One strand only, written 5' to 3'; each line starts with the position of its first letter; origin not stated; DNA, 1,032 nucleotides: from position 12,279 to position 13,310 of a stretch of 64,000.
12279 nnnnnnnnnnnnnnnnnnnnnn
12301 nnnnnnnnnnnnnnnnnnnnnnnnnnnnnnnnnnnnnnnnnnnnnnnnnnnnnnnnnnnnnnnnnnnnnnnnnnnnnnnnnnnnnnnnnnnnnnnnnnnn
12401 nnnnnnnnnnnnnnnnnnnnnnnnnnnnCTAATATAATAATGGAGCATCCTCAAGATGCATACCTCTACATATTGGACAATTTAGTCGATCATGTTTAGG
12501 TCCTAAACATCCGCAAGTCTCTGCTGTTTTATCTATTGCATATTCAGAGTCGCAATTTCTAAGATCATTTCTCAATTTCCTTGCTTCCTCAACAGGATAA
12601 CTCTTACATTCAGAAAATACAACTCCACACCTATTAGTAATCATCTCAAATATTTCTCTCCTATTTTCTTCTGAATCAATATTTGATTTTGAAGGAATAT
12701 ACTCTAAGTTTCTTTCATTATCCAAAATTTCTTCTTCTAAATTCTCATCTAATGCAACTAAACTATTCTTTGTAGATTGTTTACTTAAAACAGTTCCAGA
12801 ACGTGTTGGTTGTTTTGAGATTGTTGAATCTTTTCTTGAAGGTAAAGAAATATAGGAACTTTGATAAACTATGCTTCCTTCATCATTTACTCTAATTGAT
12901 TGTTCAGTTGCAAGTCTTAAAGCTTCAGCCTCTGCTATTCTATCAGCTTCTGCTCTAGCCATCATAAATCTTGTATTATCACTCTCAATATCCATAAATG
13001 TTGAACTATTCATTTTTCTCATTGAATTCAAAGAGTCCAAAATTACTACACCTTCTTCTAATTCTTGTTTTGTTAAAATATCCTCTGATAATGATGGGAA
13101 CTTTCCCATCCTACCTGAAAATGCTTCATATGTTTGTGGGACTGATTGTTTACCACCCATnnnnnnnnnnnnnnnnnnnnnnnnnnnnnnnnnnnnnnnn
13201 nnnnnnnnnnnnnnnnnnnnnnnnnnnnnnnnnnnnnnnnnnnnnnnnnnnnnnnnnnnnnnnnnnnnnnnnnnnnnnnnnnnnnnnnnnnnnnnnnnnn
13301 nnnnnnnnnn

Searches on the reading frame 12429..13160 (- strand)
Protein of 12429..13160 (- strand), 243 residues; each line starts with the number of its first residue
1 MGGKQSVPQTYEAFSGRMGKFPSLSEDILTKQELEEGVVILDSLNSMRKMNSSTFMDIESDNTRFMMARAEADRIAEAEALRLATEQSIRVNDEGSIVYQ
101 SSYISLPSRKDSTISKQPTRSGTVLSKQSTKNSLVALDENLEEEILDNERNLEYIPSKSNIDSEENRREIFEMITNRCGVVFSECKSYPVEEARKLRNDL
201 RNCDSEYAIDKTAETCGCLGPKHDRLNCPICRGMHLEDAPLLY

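Call 35: find_encoding_contigs(protein=window:12429-13160:-, flank=10000, max_places=1)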
Protein window:12429-13160:- (243 aa): 23 contigs read that carry it; 1 place shown.
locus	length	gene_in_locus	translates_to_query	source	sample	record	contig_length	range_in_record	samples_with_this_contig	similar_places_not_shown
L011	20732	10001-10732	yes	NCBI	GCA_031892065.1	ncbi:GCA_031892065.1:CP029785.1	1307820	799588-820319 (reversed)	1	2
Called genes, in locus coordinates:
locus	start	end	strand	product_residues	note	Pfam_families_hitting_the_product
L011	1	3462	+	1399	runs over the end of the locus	-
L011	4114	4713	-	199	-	-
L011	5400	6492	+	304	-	PF10494:Stk19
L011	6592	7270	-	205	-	PF00076:RRM_1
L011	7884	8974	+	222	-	-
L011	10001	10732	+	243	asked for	-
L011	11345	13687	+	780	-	-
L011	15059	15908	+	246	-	PF05890:Ebp2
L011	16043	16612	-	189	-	-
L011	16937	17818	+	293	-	PF00076:RRM_1 (weak)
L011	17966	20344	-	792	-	PF00132:Hexapep (faint), PF25084:LbH_EIF2B, PF25087:GMPPB_C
